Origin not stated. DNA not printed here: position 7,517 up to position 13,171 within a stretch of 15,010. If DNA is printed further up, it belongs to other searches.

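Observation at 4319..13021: Candidate novel module: YqiJ/NfeD-like membrane protein, flotillin, structured leader, and a giant 1,784-aa AAA_5 ATPase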

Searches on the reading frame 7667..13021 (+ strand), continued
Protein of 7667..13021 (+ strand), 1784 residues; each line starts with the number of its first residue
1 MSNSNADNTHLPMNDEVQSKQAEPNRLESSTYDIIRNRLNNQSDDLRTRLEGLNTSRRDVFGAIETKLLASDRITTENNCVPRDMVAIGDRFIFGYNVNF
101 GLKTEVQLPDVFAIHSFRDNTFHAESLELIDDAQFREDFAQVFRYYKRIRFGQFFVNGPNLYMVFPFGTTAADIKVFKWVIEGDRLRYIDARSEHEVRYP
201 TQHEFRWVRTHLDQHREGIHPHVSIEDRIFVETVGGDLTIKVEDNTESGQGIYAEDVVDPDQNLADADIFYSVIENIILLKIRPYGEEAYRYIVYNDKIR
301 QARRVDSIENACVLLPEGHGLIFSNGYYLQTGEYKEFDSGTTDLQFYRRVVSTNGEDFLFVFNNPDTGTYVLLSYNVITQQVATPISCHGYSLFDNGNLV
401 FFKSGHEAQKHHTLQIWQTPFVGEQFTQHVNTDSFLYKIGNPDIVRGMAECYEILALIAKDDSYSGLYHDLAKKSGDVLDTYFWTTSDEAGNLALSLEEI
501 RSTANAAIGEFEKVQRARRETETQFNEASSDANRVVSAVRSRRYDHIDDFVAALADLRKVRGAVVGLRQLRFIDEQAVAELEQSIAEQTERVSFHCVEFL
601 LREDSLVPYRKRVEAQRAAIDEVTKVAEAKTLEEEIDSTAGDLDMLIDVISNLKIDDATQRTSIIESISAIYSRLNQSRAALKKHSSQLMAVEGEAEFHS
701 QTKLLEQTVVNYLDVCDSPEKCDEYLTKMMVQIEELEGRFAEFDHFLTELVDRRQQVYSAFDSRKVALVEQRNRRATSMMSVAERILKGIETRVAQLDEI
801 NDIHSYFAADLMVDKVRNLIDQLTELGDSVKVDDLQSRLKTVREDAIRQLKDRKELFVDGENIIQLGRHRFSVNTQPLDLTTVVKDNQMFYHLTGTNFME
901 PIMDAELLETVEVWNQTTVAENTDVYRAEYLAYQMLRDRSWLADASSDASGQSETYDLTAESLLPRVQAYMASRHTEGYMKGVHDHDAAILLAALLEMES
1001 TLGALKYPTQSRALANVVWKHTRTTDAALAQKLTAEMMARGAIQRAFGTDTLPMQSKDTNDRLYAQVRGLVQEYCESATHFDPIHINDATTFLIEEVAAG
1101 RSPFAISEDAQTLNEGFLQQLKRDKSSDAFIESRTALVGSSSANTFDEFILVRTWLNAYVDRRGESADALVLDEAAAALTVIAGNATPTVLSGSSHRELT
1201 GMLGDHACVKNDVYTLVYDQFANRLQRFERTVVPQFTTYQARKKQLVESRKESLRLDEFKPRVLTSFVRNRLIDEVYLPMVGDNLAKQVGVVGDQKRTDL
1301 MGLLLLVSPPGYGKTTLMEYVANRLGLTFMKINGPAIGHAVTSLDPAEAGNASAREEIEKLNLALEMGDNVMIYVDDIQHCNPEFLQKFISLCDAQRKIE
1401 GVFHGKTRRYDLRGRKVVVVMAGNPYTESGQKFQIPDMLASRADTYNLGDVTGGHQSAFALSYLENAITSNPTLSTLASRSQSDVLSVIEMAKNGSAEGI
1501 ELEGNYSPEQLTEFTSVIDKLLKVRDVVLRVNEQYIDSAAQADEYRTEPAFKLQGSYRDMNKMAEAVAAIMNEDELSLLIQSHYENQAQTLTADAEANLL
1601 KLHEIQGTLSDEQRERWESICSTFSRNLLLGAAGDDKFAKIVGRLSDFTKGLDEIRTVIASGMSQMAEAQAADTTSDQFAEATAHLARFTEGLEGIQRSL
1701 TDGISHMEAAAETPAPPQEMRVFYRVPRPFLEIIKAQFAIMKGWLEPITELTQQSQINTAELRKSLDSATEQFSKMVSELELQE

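Call 14: find_homologous_proteins(query=window:7667-13021:+, max_evalue=1e-10)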
Query window:7667-13021:+ (1784 aa): 5621 proteins with E <= 1e-10 among 8000 candidates; the best 120 are listed.
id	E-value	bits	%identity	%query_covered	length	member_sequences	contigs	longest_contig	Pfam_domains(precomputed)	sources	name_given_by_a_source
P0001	0.0e+0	3964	100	99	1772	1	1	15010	PF12458.14,PF00004.36,PF13401.13,PF07728.21,PF25472.2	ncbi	-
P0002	0.0e+0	3156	79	98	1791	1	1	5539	PF12458.14,PF00004.36,PF05496.19,PF07728.21,PF25472.2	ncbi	ncbi:MAG: DNA repair ATPase, partial [Planctomycetota bacterium]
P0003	0.0e+0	2378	60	99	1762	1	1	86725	PF12458.14,PF00004.36,PF13401.13,PF05496.19,PF25472.2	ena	-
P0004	0.0e+0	2343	60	99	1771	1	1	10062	PF12458.14,PF00004.36,PF05496.19,PF07728.21,PF25472.2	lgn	-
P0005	0.0e+0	2343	60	98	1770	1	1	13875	PF12458.14,PF00004.36,PF05496.19,PF25472.2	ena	-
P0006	0.0e+0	2309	59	99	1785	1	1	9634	PF12458.14,PF00004.36,PF05496.19,PF07728.21,PF25472.2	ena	-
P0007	0.0e+0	2306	59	98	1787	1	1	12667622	PF12458.14,PF00004.36,PF13401.13,PF05496.19,PF07728.21,PF25472.2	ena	-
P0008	0.0e+0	2295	58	98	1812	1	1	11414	PF12458.14,PF00004.36,PF13401.13,PF05496.19,PF07728.21,PF25472.2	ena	-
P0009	0.0e+0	2294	58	99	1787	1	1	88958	PF12458.14,PF00004.36,PF05496.19,PF07728.21,PF25472.2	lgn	-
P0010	0.0e+0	2288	57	99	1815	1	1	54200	PF12458.14,PF00004.36,PF13401.13,PF25472.2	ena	-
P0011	0.0e+0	2288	57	99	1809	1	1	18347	PF12458.14,PF00004.36,PF25472.2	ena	-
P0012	0.0e+0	2277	59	97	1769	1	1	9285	PF12458.14,PF00004.36,PF25472.2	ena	-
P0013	0.0e+0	2275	57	99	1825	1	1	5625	PF12458.14,PF00004.36,PF05496.19,PF25472.2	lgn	-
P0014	0.0e+0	2272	57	99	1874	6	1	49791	PF12458.14,PF00004.36,PF25472.2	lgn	-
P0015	0.0e+0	2262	57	99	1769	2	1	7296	PF12458.14,PF00004.36,PF13401.13,PF05496.19,PF07728.21,PF25472.2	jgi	jgi:hypothetical protein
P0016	0.0e+0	2257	58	98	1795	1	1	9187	PF12458.14,PF00004.36,PF25472.2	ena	-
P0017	0.0e+0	2250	57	99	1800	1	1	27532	PF12458.14,PF00004.36,PF05496.19,PF25472.2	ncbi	-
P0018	0.0e+0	2225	56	99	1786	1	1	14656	PF12458.14,PF00004.36,PF05496.19,PF07728.21,PF25472.2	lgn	-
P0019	0.0e+0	2222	56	99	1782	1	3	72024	PF12458.14,PF00004.36,PF05496.19,PF25472.2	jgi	jgi:hypothetical protein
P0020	0.0e+0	2219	57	98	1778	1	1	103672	PF12458.14,PF00004.36,PF07728.21,PF25472.2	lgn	-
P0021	0.0e+0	2215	57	99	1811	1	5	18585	PF12458.14,PF00004.36,PF05496.19,PF07728.21,PF25472.2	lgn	-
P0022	0.0e+0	2198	56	99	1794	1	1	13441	PF12458.14,PF00004.36,PF07728.21,PF25472.2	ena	-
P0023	0.0e+0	2197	56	99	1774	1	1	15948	PF12458.14,PF00004.36,PF05496.19,PF07728.21,PF25472.2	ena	-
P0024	0.0e+0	2195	56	99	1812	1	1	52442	PF12458.14,PF00004.36,PF05496.19,PF07728.21,PF25472.2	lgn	-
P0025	0.0e+0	2186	55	98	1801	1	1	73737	PF12458.14,PF00004.36,PF25472.2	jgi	jgi:hypothetical protein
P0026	0.0e+0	2184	55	99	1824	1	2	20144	PF12458.14,PF00004.36,PF07728.21,PF25472.2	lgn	-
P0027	0.0e+0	2170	55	99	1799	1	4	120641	PF12458.14,PF00004.36,PF05496.19,PF07728.21,PF25472.2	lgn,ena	-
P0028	0.0e+0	2170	56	98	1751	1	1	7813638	PF12458.14,PF00004.36,PF05496.19,PF07728.21,PF25472.2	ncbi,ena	-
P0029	0.0e+0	2170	55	99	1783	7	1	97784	PF12458.14,PF00004.36,PF07728.21,PF25472.2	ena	-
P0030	0.0e+0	2164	55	99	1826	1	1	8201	PF12458.14,PF00004.36,PF05496.19,PF07728.21,PF25472.2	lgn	-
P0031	0.0e+0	2164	56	98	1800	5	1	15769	PF12458.14,PF00004.36,PF05496.19,PF07728.21,PF25472.2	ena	-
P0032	0.0e+0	2163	55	99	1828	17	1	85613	PF12458.14,PF00004.36,PF05496.19,PF07728.21,PF25472.2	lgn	-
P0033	0.0e+0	2161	55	99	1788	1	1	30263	PF12458.14,PF00004.36,PF07728.21,PF25472.2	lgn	-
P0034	0.0e+0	2161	56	98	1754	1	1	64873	PF12458.14,PF00004.36,PF05496.19,PF07728.21,PF25472.2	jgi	-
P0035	0.0e+0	2154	55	100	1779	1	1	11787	PF12458.14,PF00004.36,PF05496.19,PF07728.21,PF25472.2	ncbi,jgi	ncbi:MAG: hypothetical protein ACI87E_002692 [Mariniblastus sp.]|jgi:hypothetical protein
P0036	0.0e+0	2153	55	100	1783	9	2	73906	PF12458.14,PF00004.36,PF07728.21,PF25472.2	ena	-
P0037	0.0e+0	2148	56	98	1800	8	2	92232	PF12458.14,PF00004.36,PF05496.19,PF07728.21,PF25472.2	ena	-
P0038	0.0e+0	2146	56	98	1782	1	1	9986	PF12458.14,PF00004.36,PF05496.19,PF07728.21,PF25472.2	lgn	-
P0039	0.0e+0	2145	55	99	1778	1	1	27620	PF12458.14,PF00004.36,PF07728.21,PF25472.2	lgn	-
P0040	0.0e+0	2139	56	97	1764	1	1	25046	PF12458.14,PF00004.36,PF13401.13,PF05496.19,PF07728.21,PF25472.2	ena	-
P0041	0.0e+0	2138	54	99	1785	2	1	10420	PF12458.14,PF00004.36,PF05496.19,PF07728.21,PF25472.2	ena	-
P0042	0.0e+0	2137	55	99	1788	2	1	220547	PF12458.14,PF00004.36,PF05496.19,PF07728.21,PF25472.2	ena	-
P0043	0.0e+0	2136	54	99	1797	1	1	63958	PF12458.14,PF00004.36,PF07728.21,PF25472.2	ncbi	-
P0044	0.0e+0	2135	54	99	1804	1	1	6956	PF12458.14,PF00004.36,PF05496.19,PF25472.2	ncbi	-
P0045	0.0e+0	2133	55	99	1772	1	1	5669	PF12458.14,PF00004.36,PF13401.13,PF05496.19,PF25472.2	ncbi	-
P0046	0.0e+0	2130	56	99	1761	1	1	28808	PF12458.14,PF00004.36,PF13401.13,PF05496.19,PF07728.21,PF25472.2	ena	-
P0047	0.0e+0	2130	54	99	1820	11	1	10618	PF12458.14,PF00004.36,PF05496.19,PF25472.2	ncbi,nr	ncbi:MAG: DNA repair ATPase [Pirellulaceae bacterium]|nr:DNA repair ATPase [Pirellulaceae bacterium]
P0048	0.0e+0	2128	52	99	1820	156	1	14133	PF12458.14,PF00004.36,PF25472.2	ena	-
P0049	0.0e+0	2128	56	99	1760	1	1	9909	PF12458.14,PF00004.36,PF13401.13,PF05496.19,PF07728.21,PF25472.2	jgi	-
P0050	0.0e+0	2127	54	99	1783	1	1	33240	PF12458.14,PF00004.36,PF25472.2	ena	-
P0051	0.0e+0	2126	54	99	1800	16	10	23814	PF12458.14,PF00004.36,PF05496.19,PF07728.21,PF25472.2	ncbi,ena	-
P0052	0.0e+0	2125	55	100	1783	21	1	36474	PF12458.14,PF00004.36,PF07728.21,PF25472.2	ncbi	-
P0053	0.0e+0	2124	55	98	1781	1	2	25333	PF12458.14,PF00004.36,PF13401.13,PF05496.19,PF07728.21,PF25472.2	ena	-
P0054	0.0e+0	2123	54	99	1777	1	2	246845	PF12458.14,PF00004.36,PF13401.13,PF05496.19,PF07728.21,PF25472.2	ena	-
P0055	0.0e+0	2121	55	99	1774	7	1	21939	PF12458.14,PF00004.36,PF07728.21,PF25472.2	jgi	jgi:hypothetical protein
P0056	0.0e+0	2121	54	98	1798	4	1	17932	PF12458.14,PF00004.36,PF05496.19,PF07728.21,PF25472.2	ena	-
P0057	0.0e+0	2119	55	98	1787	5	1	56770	PF12458.14,PF00004.36,PF13401.13,PF05496.19,PF25472.2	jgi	jgi:hypothetical protein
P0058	0.0e+0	2117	55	98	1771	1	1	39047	PF12458.14,PF00004.36,PF07728.21,PF25472.2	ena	-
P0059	0.0e+0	2116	55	98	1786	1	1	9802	PF12458.14,PF00004.36,PF05496.19,PF25472.2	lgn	-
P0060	0.0e+0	2115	55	98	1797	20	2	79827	PF12458.14,PF00004.36,PF05496.19,PF07728.21,PF25472.2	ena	-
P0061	0.0e+0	2115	54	98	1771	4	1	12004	PF12458.14,PF00004.36,PF07728.21,PF25472.2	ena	-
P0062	0.0e+0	2114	56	97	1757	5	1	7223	PF12458.14,PF00004.36,PF13401.13,PF07728.21,PF25472.2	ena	-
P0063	0.0e+0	2111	55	99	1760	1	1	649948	PF12458.14,PF00004.36,PF07728.21,PF25472.2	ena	-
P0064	0.0e+0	2111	56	97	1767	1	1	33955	PF12458.14,PF00004.36,PF13401.13,PF05496.19,PF07728.21,PF25472.2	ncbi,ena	-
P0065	0.0e+0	2111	54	99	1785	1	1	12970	PF12458.14,PF00004.36,PF07728.21,PF25472.2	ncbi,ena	-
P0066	0.0e+0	2110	55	98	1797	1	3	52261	PF12458.14,PF00004.36,PF05496.19,PF07728.21,PF25472.2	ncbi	-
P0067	0.0e+0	2110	53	99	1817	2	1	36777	PF12458.14,PF00004.36,PF25472.2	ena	-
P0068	0.0e+0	2110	52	100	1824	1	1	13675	PF12458.14,PF00004.36,PF25472.2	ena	-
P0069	0.0e+0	2110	53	98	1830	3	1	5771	PF12458.14,PF00004.36,PF07728.21,PF25472.2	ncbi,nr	ncbi:MAG: DNA repair ATPase [Planctomycetes bacterium]|nr:DNA repair ATPase [Planctomycetota bacteri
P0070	0.0e+0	2109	53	98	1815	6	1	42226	PF12458.14,PF00004.36,PF25472.2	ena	-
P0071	0.0e+0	2108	56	97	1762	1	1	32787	PF12458.14,PF00004.36,PF13401.13,PF05496.19,PF07728.21,PF25472.2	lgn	-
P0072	0.0e+0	2108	54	99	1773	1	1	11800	PF12458.14,PF00004.36,PF07728.21,PF25472.2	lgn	-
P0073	0.0e+0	2108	54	99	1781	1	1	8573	PF12458.14,PF00004.36,PF13401.13,PF07728.21,PF25472.2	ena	-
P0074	0.0e+0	2106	53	99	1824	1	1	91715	PF12458.14,PF00004.36,PF25472.2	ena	-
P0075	0.0e+0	2105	55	100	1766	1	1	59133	PF12458.14,PF00004.36,PF07728.21,PF25472.2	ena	-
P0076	0.0e+0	2104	54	99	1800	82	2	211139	PF12458.14,PF00004.36,PF07728.21,PF25472.2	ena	-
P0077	0.0e+0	2104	54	98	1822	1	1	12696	PF12458.14,PF00004.36,PF07728.21,PF25472.2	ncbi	ncbi:MAG: DNA repair ATPase [Planctomycetota bacterium]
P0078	0.0e+0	2102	54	99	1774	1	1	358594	PF12458.14,PF00004.36,PF07728.21,PF25472.2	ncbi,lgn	ncbi:MAG: DNA repair ATPase [Planctomycetota bacterium]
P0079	0.0e+0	2102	53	99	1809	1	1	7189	PF12458.14,PF00004.36,PF05496.19,PF07728.21,PF25472.2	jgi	jgi:MoxR-like ATPase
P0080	0.0e+0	2101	54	99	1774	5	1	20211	PF12458.14,PF00004.36,PF13401.13,PF05496.19,PF25472.2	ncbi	-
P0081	0.0e+0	2100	53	98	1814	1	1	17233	PF12458.14,PF00004.36,PF25472.2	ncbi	-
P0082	0.0e+0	2099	54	99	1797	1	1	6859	PF12458.14,PF00004.36,PF13401.13,PF07728.21,PF25472.2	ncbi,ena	-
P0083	0.0e+0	2098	54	99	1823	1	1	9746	PF12458.14,PF00004.36,PF13401.13,PF05496.19,PF07728.21,PF25472.2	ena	-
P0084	0.0e+0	2098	55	98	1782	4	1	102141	PF12458.14,PF00004.36,PF05496.19,PF07728.21,PF25472.2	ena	-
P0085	0.0e+0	2097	53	98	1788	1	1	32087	PF12458.14,PF00004.36,PF13401.13,PF25472.2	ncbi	ncbi:MAG: DNA repair ATPase [Pirellulales bacterium]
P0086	0.0e+0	2097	53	98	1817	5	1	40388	PF12458.14,PF00004.36,PF25472.2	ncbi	-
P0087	0.0e+0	2096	54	98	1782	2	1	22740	PF12458.14,PF00004.36,PF05496.19,PF07728.21,PF25472.2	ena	-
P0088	0.0e+0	2095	55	98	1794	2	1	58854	PF12458.14,PF00004.36,PF07728.21,PF25472.2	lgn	-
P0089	0.0e+0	2094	53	98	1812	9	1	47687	PF12458.14,PF00004.36,PF25472.2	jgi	jgi:hypothetical protein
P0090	0.0e+0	2094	54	99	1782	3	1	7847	PF12458.14,PF00004.36,PF05496.19,PF25472.2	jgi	-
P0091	0.0e+0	2094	54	99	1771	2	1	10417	PF12458.14,PF00004.36,PF05496.19,PF07728.21,PF25472.2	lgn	-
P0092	0.0e+0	2093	54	99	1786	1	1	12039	PF12458.14,PF00004.36,PF13401.13,PF07728.21,PF25472.2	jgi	jgi:hypothetical protein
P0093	0.0e+0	2093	53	99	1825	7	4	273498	PF12458.14,PF00004.36,PF05496.19,PF25472.2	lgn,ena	-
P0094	0.0e+0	2093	54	99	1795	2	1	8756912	PF12458.14,PF00004.36,PF05496.19,PF07728.21,PF25472.2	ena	-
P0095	0.0e+0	2093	55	97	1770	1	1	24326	PF12458.14,PF00004.36,PF13401.13,PF05496.19,PF07728.21,PF25472.2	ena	-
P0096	0.0e+0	2092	53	99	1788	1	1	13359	PF12458.14,PF00004.36,PF05496.19,PF25472.2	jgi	jgi:hypothetical protein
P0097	0.0e+0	2091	54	98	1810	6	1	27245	PF12458.14,PF00004.36,PF05496.19,PF25472.2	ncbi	-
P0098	0.0e+0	2091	53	99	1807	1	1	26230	PF12458.14,PF00004.36,PF05496.19,PF25472.2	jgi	jgi:hypothetical protein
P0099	0.0e+0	2091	53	99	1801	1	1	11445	PF12458.14,PF00004.36,PF07728.21,PF25472.2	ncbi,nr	ncbi:MAG: DNA repair ATPase [Pirellulales bacterium]|nr:DNA repair ATPase [Pirellulales bacterium]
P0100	0.0e+0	2091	55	98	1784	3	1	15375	PF12458.14,PF00004.36,PF13401.13,PF05496.19,PF07728.21,PF25472.2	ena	-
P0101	0.0e+0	2091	53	99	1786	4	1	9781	PF12458.14,PF00004.36,PF05496.19,PF25472.2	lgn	-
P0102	0.0e+0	2091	53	98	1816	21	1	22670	PF12458.14,PF00004.36,PF25472.2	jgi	jgi:MoxR-like ATPase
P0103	0.0e+0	2091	53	98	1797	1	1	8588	PF12458.14,PF00004.36,PF05496.19,PF25472.2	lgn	-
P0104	0.0e+0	2090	53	99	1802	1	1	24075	PF12458.14,PF00004.36,PF05496.19,PF25472.2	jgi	-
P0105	0.0e+0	2090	54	98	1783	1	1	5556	PF12458.14,PF00004.36,PF13401.13,PF07728.21,PF25472.2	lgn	-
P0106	0.0e+0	2089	54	99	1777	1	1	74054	PF12458.14,PF00004.36,PF05496.19,PF07728.21,PF25472.2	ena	-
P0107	0.0e+0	2089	54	99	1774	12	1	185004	PF12458.14,PF00004.36,PF05496.19,PF07728.21,PF25472.2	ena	-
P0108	0.0e+0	2089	53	99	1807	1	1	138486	PF12458.14,PF00004.36,PF05496.19,PF07728.21,PF25472.2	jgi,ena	-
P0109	0.0e+0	2088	53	99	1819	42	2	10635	PF12458.14,PF00004.36,PF25472.2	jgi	jgi:hypothetical protein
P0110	0.0e+0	2088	55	97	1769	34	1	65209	PF12458.14,PF00004.36,PF13401.13,PF07728.21,PF25472.2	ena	-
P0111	0.0e+0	2087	54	99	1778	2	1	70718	PF12458.14,PF00004.36,PF07728.21,PF25472.2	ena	-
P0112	0.0e+0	2086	53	99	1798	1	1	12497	PF12458.14,PF00004.36,PF05496.19,PF07728.21,PF25472.2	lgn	-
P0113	0.0e+0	2085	54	98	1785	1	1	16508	PF12458.14,PF00004.36,PF05496.19,PF25472.2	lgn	-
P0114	0.0e+0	2085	52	99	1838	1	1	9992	PF12458.14,PF00004.36,PF13401.13,PF25472.2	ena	-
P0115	0.0e+0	2085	53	99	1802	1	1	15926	PF12458.14,PF00004.36,PF05496.19,PF25472.2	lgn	-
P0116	0.0e+0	2085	53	99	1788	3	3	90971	PF12458.14,PF00004.36,PF05496.19,PF25472.2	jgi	-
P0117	0.0e+0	2085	54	98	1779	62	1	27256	PF12458.14,PF00004.36,PF07728.21,PF25472.2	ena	-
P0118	0.0e+0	2085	55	95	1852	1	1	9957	PF12458.14,PF00004.36,PF13401.13,PF05496.19,PF07728.21,PF25472.2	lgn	-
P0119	0.0e+0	2084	55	98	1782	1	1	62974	PF12458.14,PF00004.36,PF05496.19,PF07728.21,PF25472.2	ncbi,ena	-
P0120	0.0e+0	2083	53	98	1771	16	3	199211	PF12458.14,PF00004.36,PF07728.21,PF25472.2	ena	-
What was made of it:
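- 7667..13021 (+): Giant AAA+ protein, 1,784 aa, of the DUF3686/DUF7902 family (named "DNA repair ATPase" by NCBI). More than 5,600 homologue clusters (call 14).
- On DUF3686/DUF7902 'DNA repair ATPase' family: The same Pfam set is recorded for all 120 listed homologues (call 14).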
